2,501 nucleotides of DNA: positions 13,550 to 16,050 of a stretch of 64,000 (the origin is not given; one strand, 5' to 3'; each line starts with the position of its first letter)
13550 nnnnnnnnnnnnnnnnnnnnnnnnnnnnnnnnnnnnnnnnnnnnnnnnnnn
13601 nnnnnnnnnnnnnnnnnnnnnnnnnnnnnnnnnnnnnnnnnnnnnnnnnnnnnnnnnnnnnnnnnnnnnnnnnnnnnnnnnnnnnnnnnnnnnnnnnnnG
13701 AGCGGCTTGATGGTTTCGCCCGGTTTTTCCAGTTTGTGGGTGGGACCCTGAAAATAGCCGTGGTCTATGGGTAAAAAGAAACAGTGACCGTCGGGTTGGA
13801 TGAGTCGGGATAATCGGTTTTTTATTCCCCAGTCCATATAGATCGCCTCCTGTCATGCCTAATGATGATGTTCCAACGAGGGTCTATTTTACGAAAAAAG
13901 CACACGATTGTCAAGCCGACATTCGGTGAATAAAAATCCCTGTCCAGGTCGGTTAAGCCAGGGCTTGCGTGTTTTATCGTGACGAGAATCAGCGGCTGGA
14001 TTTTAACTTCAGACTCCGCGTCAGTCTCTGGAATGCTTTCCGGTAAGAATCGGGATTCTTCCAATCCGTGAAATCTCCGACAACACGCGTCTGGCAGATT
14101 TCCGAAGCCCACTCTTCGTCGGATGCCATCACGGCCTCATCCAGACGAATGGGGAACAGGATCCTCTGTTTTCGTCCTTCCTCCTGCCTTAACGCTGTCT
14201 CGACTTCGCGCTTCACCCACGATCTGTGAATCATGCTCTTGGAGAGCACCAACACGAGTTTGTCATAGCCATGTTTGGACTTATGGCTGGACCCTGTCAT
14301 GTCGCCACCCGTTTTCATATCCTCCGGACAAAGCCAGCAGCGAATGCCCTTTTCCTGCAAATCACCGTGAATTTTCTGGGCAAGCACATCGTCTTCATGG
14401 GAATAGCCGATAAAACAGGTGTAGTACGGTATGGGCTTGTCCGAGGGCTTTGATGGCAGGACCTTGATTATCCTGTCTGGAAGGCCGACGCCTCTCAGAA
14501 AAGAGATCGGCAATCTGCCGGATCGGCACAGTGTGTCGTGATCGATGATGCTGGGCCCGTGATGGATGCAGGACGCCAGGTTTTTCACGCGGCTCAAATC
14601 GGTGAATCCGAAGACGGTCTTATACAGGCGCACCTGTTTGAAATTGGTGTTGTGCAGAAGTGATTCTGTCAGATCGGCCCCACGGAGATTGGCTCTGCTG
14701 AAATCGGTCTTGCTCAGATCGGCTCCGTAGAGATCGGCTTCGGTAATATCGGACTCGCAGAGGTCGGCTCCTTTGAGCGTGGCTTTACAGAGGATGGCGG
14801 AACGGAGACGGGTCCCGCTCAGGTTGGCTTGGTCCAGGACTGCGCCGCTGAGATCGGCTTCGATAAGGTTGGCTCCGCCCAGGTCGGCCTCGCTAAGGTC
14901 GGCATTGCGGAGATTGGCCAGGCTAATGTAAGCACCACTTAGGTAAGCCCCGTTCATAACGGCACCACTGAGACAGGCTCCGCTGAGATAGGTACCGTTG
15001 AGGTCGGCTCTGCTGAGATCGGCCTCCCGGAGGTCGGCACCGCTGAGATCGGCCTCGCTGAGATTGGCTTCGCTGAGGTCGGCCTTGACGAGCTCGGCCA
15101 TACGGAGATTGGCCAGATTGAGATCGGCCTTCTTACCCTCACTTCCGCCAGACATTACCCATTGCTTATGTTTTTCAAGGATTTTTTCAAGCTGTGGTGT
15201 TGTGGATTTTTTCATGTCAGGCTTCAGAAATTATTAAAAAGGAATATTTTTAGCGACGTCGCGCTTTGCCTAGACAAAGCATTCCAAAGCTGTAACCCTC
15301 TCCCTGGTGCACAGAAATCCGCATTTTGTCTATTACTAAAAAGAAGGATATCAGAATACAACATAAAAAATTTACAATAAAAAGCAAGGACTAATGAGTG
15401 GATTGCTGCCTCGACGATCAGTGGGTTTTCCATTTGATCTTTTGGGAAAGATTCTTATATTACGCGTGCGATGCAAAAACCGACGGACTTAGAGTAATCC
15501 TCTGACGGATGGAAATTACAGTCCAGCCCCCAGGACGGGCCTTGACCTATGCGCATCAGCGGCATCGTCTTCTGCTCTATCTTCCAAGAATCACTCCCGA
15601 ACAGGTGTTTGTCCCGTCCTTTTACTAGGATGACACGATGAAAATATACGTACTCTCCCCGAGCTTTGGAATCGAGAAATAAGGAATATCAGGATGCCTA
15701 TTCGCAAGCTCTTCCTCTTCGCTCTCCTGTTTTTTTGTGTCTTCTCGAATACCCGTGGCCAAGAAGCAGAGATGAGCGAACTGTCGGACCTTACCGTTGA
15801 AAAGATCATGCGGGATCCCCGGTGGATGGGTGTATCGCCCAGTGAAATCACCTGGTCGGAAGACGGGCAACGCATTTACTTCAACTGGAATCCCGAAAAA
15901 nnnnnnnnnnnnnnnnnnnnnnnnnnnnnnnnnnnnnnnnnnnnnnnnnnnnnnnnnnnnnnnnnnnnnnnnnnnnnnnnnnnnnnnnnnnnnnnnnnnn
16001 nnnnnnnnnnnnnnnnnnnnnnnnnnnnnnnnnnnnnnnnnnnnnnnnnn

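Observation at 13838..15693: Pentapeptide-repeat / TIR fusion gene in a low-GC islet: candidate single-gene NADase defense module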

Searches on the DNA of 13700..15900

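Call 40: search_rna_families(source=window, start=13700, end=15900, threshold=evalue, max_evalue=1)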
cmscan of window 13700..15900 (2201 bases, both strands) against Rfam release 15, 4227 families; matches with E-value up to 1: 1.
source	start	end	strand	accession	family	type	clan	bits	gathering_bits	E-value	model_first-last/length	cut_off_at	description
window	15006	15048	+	RF01129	sR44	Gene; snRNA; snoRNA; CD-box;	-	17.6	45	0.25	1-55/55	no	Small nucleolar RNA sR44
